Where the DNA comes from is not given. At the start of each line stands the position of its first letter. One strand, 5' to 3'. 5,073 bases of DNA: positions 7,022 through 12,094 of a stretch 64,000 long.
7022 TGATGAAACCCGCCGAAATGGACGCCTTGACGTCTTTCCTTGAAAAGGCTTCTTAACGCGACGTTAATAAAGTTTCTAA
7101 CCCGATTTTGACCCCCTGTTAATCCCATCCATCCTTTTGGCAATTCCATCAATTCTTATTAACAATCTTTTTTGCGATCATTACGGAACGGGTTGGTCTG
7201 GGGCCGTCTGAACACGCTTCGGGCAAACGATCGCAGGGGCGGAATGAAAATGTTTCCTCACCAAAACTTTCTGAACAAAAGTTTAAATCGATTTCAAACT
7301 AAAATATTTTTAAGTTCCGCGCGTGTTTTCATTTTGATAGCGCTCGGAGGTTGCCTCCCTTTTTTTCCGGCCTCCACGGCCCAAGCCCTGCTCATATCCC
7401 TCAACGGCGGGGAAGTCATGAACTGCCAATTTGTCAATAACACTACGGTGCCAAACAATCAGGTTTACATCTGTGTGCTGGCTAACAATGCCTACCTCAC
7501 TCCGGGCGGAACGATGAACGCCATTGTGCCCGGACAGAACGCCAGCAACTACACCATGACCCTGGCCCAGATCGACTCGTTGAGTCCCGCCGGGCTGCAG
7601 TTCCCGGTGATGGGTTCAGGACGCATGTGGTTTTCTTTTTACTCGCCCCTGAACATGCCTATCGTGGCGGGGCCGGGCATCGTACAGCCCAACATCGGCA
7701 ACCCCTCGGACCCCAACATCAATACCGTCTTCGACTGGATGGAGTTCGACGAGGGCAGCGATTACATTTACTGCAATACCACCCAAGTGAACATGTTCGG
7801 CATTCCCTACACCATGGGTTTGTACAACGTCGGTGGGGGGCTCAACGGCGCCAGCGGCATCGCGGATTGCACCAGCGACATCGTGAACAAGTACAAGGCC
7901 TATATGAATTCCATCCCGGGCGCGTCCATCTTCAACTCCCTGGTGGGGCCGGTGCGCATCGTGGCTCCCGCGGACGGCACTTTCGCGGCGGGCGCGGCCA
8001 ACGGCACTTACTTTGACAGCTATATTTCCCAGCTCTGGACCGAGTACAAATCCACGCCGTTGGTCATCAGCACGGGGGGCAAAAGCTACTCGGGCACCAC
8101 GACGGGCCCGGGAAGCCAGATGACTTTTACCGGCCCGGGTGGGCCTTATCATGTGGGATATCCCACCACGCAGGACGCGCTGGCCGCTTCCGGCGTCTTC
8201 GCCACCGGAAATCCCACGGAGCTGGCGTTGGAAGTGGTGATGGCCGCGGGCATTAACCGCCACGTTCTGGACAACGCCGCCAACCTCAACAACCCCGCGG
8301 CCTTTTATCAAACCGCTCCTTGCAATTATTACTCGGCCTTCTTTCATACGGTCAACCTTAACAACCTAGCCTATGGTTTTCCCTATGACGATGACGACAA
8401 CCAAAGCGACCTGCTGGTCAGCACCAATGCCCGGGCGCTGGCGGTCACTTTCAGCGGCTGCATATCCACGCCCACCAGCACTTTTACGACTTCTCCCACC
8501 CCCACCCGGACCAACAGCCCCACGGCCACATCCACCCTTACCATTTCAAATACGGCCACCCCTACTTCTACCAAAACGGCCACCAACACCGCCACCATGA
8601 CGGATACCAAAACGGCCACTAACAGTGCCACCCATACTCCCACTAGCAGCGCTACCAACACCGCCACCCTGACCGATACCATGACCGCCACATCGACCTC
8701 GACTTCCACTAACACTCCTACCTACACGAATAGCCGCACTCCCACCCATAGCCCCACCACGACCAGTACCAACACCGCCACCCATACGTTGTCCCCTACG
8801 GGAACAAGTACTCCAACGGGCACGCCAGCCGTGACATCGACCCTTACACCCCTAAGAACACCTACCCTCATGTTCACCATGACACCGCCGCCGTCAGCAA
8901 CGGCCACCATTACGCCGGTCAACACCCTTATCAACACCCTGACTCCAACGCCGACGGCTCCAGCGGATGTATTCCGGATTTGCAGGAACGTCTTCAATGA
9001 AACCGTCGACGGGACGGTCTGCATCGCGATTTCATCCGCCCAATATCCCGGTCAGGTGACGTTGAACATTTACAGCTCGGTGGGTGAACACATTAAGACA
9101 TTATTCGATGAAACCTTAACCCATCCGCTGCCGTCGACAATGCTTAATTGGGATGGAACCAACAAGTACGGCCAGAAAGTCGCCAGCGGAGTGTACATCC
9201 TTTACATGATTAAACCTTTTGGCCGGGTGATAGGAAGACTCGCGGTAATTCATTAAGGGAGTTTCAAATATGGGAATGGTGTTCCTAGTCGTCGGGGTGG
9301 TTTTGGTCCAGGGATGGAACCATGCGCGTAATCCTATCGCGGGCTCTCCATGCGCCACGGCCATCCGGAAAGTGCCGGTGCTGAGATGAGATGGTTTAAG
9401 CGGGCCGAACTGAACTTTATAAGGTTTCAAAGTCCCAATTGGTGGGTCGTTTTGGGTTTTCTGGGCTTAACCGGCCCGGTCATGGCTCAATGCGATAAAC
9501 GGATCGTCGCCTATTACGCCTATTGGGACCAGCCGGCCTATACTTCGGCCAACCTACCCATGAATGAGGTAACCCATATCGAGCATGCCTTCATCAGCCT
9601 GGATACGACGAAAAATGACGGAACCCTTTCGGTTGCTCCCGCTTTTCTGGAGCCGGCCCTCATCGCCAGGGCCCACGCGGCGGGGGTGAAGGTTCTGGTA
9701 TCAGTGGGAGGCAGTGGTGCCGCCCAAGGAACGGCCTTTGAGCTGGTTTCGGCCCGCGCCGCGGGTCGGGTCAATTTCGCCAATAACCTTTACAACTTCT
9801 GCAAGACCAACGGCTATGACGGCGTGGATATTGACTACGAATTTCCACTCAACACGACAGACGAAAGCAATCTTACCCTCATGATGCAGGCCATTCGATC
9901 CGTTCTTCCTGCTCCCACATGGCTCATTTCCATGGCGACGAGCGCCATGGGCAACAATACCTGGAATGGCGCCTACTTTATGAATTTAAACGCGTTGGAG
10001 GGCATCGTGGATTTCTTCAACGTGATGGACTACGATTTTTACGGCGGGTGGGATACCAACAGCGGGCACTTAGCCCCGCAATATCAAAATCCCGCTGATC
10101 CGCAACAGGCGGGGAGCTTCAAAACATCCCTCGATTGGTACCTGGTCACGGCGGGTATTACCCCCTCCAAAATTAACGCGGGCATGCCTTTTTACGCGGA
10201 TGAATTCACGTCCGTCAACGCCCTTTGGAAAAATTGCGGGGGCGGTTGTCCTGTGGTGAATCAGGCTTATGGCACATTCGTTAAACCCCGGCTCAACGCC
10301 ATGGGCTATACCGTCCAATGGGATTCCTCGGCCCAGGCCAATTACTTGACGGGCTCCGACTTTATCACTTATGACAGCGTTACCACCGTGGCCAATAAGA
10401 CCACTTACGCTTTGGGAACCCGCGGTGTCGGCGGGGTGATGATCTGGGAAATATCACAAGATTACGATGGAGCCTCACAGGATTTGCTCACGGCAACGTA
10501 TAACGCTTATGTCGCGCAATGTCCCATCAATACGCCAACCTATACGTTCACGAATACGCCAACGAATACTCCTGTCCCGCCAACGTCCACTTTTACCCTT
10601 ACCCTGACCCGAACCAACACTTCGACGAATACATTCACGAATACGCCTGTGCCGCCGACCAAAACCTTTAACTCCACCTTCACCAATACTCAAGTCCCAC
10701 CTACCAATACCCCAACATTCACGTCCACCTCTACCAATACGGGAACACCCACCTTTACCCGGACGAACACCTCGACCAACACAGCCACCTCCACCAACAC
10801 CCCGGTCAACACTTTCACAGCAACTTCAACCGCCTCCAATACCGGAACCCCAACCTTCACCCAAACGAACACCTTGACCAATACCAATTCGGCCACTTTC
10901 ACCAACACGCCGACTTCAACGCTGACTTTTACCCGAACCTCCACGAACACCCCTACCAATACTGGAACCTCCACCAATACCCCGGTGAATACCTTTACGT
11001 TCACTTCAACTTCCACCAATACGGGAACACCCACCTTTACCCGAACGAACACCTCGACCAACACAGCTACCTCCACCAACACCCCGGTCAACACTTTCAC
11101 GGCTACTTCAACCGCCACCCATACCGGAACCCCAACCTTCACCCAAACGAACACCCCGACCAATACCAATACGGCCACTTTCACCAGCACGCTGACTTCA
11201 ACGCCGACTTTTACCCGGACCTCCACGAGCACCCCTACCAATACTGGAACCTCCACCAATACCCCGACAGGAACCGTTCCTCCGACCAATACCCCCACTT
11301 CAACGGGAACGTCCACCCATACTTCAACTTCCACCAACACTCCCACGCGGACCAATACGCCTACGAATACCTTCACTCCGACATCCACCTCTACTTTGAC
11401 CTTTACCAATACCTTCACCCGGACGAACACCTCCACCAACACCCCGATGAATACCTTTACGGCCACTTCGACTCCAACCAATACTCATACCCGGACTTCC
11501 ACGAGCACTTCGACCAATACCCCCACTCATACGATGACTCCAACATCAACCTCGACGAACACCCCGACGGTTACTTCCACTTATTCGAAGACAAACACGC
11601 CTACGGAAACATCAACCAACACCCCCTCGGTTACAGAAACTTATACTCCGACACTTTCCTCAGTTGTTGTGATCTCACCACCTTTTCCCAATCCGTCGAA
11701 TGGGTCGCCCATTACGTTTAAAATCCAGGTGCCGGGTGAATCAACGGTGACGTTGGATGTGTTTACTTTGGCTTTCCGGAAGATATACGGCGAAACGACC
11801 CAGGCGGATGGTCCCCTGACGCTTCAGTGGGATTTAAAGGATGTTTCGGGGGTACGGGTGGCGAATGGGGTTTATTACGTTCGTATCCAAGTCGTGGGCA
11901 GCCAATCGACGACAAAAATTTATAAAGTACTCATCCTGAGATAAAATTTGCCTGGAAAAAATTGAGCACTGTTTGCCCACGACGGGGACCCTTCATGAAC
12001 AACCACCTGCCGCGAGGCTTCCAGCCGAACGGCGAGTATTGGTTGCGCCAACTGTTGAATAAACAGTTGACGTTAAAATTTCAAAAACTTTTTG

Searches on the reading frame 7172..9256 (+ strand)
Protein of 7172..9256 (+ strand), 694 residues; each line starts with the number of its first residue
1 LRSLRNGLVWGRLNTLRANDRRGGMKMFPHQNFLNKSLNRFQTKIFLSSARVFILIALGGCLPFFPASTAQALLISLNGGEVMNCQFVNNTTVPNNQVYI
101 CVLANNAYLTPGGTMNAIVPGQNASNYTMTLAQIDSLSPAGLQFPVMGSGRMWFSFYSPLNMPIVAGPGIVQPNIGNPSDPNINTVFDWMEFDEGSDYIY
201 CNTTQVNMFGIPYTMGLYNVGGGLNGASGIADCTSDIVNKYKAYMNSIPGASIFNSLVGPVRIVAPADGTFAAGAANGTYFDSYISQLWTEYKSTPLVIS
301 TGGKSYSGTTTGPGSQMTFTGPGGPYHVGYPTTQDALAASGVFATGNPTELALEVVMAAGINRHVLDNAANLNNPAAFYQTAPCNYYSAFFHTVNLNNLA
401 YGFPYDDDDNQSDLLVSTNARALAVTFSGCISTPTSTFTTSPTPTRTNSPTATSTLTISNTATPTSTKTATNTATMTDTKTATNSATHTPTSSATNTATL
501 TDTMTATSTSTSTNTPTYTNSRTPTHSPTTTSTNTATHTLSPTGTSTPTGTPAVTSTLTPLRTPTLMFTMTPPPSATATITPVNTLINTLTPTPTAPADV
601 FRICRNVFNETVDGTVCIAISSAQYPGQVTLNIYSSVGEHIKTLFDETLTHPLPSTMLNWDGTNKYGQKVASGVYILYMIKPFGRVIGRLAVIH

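Call 6: search_protein_families(library=pfam, proteins=[window:7172-9256:+], max_evalue=0.01)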
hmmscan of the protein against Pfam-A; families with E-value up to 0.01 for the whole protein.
window:7172-9256:+ (694 aa): 2 families
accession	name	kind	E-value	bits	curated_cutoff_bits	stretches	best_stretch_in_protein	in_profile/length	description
PF16483.10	Glyco_hydro_64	-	8.3e-64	216.6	27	1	83-426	3-369/370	Beta-1,3-glucanase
PF13860.13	FlgD_ig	-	0.0013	19.1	27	1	623-675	19-69/79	FlgD Ig-like domain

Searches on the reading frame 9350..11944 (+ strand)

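Call 6: search_protein_families(library=pfam, proteins=[window:9350-11944:+], max_evalue=0.01)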
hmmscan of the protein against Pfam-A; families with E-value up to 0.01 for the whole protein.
window:9350-11944:+ (864 aa): 2 families
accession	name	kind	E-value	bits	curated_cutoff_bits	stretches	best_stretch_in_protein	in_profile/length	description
PF00704.34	Glyco_hydro_18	-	4.1e-55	188.1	29.6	1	51-371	1-317/317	Glycosyl hydrolases family 18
PF23916.1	TIM-barrel_EndoS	-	0.004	17.3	27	1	100-186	47-132/238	Endo-beta-N-acetylglucosaminidase EndoS TIM-barrel domain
